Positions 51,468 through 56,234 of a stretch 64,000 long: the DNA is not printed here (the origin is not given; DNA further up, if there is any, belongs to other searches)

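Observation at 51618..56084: P-type ATPase with non-canonical M4 ion-site motif (PLWAP) and an extra N-terminal membrane domain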

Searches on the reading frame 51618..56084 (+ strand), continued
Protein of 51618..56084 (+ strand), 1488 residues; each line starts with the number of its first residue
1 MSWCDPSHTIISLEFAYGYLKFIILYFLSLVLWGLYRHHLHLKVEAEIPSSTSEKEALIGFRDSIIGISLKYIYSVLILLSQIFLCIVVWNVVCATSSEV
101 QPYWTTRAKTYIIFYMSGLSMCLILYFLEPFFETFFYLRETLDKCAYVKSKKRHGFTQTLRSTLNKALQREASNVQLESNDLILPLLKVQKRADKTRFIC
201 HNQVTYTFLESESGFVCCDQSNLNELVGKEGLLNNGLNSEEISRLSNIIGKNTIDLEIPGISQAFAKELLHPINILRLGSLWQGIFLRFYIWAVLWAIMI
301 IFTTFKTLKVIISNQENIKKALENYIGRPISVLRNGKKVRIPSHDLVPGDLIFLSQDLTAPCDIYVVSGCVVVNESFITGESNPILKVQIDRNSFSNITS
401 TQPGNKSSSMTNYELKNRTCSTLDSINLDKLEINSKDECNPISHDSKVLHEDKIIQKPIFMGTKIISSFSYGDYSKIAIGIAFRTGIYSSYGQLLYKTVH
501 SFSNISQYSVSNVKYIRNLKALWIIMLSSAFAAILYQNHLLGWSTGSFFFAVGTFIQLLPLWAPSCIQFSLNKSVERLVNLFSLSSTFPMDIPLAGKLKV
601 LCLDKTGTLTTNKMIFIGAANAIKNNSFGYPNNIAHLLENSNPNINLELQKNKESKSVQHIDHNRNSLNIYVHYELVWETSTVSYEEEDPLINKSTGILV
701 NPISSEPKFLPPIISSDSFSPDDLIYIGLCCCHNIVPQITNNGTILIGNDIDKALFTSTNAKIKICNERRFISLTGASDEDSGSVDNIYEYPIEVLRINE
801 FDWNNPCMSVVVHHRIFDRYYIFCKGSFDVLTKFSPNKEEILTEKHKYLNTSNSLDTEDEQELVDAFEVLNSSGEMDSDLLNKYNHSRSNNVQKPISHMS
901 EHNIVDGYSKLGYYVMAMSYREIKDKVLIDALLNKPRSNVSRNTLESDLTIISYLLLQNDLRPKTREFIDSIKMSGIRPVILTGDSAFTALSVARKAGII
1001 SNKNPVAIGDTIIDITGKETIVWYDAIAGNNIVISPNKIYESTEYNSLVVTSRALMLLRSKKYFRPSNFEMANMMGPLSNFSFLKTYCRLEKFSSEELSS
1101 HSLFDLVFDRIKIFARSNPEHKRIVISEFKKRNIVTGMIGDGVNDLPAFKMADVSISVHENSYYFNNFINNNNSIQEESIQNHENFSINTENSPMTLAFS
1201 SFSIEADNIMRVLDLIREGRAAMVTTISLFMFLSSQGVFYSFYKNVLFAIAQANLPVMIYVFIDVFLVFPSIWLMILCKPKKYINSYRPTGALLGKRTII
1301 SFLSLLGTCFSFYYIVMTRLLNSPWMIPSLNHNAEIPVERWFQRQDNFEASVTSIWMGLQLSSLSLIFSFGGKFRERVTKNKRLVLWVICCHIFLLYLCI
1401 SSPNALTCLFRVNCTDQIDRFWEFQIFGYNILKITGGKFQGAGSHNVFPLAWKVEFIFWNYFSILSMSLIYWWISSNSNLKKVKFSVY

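Call 39: find_homologous_proteins(query=P0123, max_evalue=1e-30)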
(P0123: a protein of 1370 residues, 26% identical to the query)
Query P0123 (1370 aa): 2596 proteins with E <= 1e-30 among 8000 candidates; the best 120 are listed.
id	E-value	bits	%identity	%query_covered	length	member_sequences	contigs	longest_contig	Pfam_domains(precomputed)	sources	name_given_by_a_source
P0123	0.0e+0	3072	100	100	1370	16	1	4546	PF00702.33,PF13246.13,PF00122.26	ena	-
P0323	0.0e+0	2523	81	100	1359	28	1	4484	PF00702.33,PF13246.13,PF00122.26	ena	-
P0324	0.0e+0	2513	81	100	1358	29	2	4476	PF00702.33,PF13246.13,PF00122.26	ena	-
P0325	0.0e+0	2499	80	100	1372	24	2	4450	PF00702.33,PF13246.13,PF00122.26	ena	-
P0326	0.0e+0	2491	80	100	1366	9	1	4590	PF00702.33,PF13246.13,PF00122.26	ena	-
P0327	0.0e+0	2484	80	100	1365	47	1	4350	PF00702.33,PF13246.13,PF00122.26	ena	-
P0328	0.0e+0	2476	81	100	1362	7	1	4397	PF00702.33,PF13246.13,PF00122.26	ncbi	-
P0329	0.0e+0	2466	80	100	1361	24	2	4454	PF00702.33,PF13246.13,PF00122.26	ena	-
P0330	0.0e+0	2457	79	100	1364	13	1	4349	PF00702.33,PF13246.13,PF00122.26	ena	-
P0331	0.0e+0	2433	78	100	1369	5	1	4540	PF00702.33,PF13246.13,PF00122.26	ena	-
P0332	0.0e+0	2402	78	100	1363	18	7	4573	PF00702.33,PF13246.13,PF00122.26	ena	-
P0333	0.0e+0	2400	79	100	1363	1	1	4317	PF00702.33,PF13246.13,PF00122.26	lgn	-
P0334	0.0e+0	2319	74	100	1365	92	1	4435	PF00702.33,PF13246.13,PF00122.26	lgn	-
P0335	0.0e+0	1881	79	78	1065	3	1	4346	PF00702.33,PF13246.13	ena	-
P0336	0.0e+0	1640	81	66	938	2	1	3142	PF13246.13,PF00122.26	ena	-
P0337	0.0e+0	1616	55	99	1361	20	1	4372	PF00702.33,PF13246.13,PF00122.26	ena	-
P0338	0.0e+0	1605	55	99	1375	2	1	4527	PF00702.33,PF13246.13,PF00122.26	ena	-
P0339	0.0e+0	1604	56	99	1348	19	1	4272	PF00702.33,PF13246.13,PF00122.26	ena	-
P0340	0.0e+0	1603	55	99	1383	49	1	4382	PF00702.33,PF00122.26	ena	-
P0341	0.0e+0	1599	54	100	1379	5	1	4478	PF00702.33,PF13246.13,PF00122.26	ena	-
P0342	0.0e+0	1591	55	99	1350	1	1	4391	PF00702.33,PF13246.13,PF00122.26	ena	-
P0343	0.0e+0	1588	54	99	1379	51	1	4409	PF00702.33,PF13246.13,PF00122.26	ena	-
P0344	0.0e+0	1582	54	99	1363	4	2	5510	PF00702.33,PF13246.13,PF00122.26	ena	-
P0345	0.0e+0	1582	55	99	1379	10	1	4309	PF00702.33,PF13246.13,PF00122.26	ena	-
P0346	0.0e+0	1564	54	99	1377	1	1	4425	PF00702.33,PF13246.13,PF00122.26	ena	-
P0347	0.0e+0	1562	53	100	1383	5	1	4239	PF00702.33,PF13246.13,PF00122.26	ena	-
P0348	0.0e+0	1559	54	98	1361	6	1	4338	PF00702.33,PF00122.26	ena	-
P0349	0.0e+0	1559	56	89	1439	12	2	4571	PF00702.33,PF13246.13,PF00122.26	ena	-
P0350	0.0e+0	1555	54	100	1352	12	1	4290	PF00702.33,PF13246.13,PF00122.26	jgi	jgi:cation-transporting ATPase 13A3/4/5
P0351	0.0e+0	1553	53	100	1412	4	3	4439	PF00702.33,PF13246.13,PF00122.26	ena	-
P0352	0.0e+0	1527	53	99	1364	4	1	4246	PF00702.33,PF13246.13,PF00122.26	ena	-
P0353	0.0e+0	1521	54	96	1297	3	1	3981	PF00702.33,PF13246.13,PF00122.26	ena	-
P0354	0.0e+0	1496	54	99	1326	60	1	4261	PF00702.33,PF13246.13,PF00122.26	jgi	-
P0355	0.0e+0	1476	53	99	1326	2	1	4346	PF00702.33,PF13246.13,PF00122.26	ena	-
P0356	0.0e+0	1476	54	99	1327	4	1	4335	PF00702.33,PF13246.13,PF00122.26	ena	-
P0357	0.0e+0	1475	53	99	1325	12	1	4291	PF00702.33,PF13246.13,PF00122.26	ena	-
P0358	0.0e+0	1473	53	99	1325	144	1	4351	PF00702.33,PF13246.13,PF00122.26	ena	-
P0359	0.0e+0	1471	54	99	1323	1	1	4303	PF00702.33,PF13246.13,PF00122.26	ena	-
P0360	0.0e+0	1466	53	99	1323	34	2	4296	PF00702.33,PF13246.13,PF00122.26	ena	-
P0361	0.0e+0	1466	53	99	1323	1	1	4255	PF00702.33,PF13246.13,PF00122.26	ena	-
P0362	0.0e+0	1466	54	99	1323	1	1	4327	PF00702.33,PF13246.13,PF00122.26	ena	-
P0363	0.0e+0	1466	53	99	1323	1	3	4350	PF00702.33,PF13246.13,PF00122.26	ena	-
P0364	0.0e+0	1466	53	99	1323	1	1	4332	PF00702.33,PF13246.13,PF00122.26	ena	-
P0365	0.0e+0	1466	54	99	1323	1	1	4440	PF00702.33,PF13246.13,PF00122.26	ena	-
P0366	0.0e+0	1465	53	99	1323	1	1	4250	PF00702.33,PF13246.13,PF00122.26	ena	-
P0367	0.0e+0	1465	53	99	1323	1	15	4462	PF00702.33,PF13246.13,PF00122.26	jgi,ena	-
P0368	0.0e+0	1465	53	99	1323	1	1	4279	PF00702.33,PF13246.13,PF00122.26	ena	-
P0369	0.0e+0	1465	53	99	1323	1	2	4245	PF00702.33,PF13246.13,PF00122.26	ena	-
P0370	0.0e+0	1465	53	99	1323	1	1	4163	PF00702.33,PF13246.13,PF00122.26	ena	-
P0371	0.0e+0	1465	53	99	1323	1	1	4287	PF00702.33,PF13246.13,PF00122.26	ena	-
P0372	0.0e+0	1465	53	99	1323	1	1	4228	PF00702.33,PF13246.13,PF00122.26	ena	-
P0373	0.0e+0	1464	53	99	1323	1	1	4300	PF00702.33,PF13246.13,PF00122.26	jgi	-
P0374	0.0e+0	1464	53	99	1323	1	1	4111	PF00702.33,PF13246.13,PF00122.26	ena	-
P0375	0.0e+0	1464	53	99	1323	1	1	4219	PF00702.33,PF13246.13,PF00122.26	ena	-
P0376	0.0e+0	1464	53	99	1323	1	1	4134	PF00702.33,PF13246.13,PF00122.26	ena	-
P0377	0.0e+0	1463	53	99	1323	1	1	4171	PF00702.33,PF13246.13,PF00122.26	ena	-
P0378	0.0e+0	1463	53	99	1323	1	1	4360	PF00702.33,PF13246.13,PF00122.26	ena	-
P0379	0.0e+0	1463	53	99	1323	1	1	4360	PF00702.33,PF13246.13,PF00122.26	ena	-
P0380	0.0e+0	1463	53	99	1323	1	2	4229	PF00702.33,PF13246.13,PF00122.26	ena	-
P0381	0.0e+0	1463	53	99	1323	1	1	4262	PF00702.33,PF13246.13,PF00122.26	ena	-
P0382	0.0e+0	1463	53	99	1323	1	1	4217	PF00702.33,PF13246.13,PF00122.26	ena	-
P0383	0.0e+0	1463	53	99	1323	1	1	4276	PF00702.33,PF13246.13,PF00122.26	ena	-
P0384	0.0e+0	1462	53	99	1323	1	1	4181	PF00702.33,PF13246.13,PF00122.26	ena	-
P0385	0.0e+0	1462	53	99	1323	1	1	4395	PF00702.33,PF13246.13,PF00122.26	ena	-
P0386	0.0e+0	1462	53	99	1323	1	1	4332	PF00702.33,PF13246.13,PF00122.26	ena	-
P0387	0.0e+0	1461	53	99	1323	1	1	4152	PF00702.33,PF13246.13,PF00122.26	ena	-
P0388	0.0e+0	1461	53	99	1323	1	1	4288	PF00702.33,PF13246.13,PF00122.26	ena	-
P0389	0.0e+0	1460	53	99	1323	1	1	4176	PF00702.33,PF13246.13,PF00122.26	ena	-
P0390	0.0e+0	1459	53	99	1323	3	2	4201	PF00702.33,PF13246.13,PF00122.26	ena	-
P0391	0.0e+0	1459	53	99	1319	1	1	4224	PF00702.33,PF13246.13,PF00122.26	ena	-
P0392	0.0e+0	1452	53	99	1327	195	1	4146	PF00702.33,PF13246.13,PF00122.26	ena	-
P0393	0.0e+0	1449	52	99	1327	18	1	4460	PF00702.33,PF13246.13,PF00122.26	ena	-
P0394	0.0e+0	1445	52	98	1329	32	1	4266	PF00702.33,PF13246.13,PF00122.26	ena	-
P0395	0.0e+0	1330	48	88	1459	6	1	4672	PF00702.33,PF13246.13,PF00122.26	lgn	-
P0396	0.0e+0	1330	46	99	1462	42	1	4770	PF00702.33,PF13246.13,PF00122.26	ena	-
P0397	0.0e+0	1318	46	99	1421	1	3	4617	PF00702.33,PF00122.26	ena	-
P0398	0.0e+0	1315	48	88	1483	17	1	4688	PF00702.33,PF13246.13,PF00122.26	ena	-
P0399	0.0e+0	1313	48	87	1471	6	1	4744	PF00702.33,PF13246.13,PF00122.26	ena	-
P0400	0.0e+0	1311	49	88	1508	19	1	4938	PF00702.33,PF13246.13,PF00122.26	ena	-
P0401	0.0e+0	1307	46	31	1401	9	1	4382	PF00702.33,PF13246.13,PF00122.26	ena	-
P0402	0.0e+0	1306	46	100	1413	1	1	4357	PF00702.33,PF13246.13,PF00122.26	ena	-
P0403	0.0e+0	1305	45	99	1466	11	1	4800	PF00702.33,PF13246.13,PF00122.26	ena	-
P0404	0.0e+0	1305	46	100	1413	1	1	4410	PF00702.33,PF13246.13,PF00122.26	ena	-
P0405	0.0e+0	1304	46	100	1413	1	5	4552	PF00702.33,PF13246.13,PF00122.26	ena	-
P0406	0.0e+0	1304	46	100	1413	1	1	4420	PF00702.33,PF13246.13,PF00122.26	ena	-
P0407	0.0e+0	1304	46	100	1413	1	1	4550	PF00702.33,PF13246.13,PF00122.26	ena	-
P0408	0.0e+0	1304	46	100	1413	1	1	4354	PF00702.33,PF13246.13,PF00122.26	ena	-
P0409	0.0e+0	1303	46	100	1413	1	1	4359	PF00702.33,PF13246.13,PF00122.26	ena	-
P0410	0.0e+0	1303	46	100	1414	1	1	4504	PF00702.33,PF13246.13,PF00122.26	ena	-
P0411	0.0e+0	1302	48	87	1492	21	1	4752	PF00702.33,PF13246.13,PF00122.26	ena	-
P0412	0.0e+0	1302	46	100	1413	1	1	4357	PF00702.33,PF13246.13,PF00122.26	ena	-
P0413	0.0e+0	1301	46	100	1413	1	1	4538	PF00702.33,PF13246.13,PF00122.26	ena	-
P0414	0.0e+0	1301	54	88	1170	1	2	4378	PF00702.33,PF13246.13,PF00122.26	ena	-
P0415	0.0e+0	1301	46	98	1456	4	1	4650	PF00702.33,PF13246.13,PF00122.26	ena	-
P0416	0.0e+0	1301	46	100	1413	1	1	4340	PF00702.33,PF13246.13,PF00122.26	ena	-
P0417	0.0e+0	1300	47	99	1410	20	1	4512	PF00702.33,PF13246.13,PF00122.26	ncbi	-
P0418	0.0e+0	1299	54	88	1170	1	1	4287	PF00702.33,PF13246.13,PF00122.26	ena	-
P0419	0.0e+0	1299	45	100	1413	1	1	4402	PF00702.33,PF13246.13,PF00122.26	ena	-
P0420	0.0e+0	1296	43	31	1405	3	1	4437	PF00702.33,PF13246.13,PF00122.26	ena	-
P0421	0.0e+0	1293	47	100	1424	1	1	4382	PF00702.33,PF13246.13,PF00122.26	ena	-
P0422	0.0e+0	1292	48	87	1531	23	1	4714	PF00702.33,PF00122.26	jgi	jgi:cation-transporting ATPase 13A3/4/5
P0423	0.0e+0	1292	45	100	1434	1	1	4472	PF00702.33,PF13246.13,PF00122.26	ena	-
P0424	0.0e+0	1291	46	100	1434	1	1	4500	PF00702.33,PF13246.13,PF00122.26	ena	-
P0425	0.0e+0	1290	45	100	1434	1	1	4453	PF00702.33,PF13246.13,PF00122.26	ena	-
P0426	0.0e+0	1290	46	99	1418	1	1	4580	PF00702.33,PF13246.13,PF00122.26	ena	-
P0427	0.0e+0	1290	48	88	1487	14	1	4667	PF00702.33,PF13246.13,PF00122.26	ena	-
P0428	0.0e+0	1288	46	98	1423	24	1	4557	PF00702.33,PF13246.13,PF00122.26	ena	-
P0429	0.0e+0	1286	48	87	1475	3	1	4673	PF00702.33,PF13246.13,PF00122.26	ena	-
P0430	0.0e+0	1285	47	99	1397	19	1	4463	PF00702.33,PF13246.13,PF00122.26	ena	-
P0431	0.0e+0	1282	49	88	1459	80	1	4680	PF00702.33,PF13246.13,PF00122.26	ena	-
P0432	0.0e+0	1281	46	99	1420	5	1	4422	PF00702.33,PF13246.13,PF00122.26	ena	-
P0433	0.0e+0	1280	46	99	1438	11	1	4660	PF00702.33,PF13246.13,PF00122.26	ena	-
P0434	0.0e+0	1280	44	100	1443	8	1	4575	PF00702.33,PF13246.13,PF00122.26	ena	-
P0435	0.0e+0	1279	48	88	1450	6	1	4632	PF00702.33,PF00122.26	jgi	-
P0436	0.0e+0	1278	48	88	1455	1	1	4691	PF00702.33,PF00122.26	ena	-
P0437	0.0e+0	1278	46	99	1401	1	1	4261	PF00702.33,PF00122.26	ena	-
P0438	0.0e+0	1278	45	99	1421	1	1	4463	PF00702.33,PF13246.13,PF00122.26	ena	-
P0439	0.0e+0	1276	46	99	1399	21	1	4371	PF00702.33,PF13246.13,PF00122.26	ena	-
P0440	0.0e+0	1275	49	88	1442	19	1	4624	PF00702.33,PF00122.26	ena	-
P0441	0.0e+0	1274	47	87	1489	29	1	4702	PF00702.33,PF00122.26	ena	-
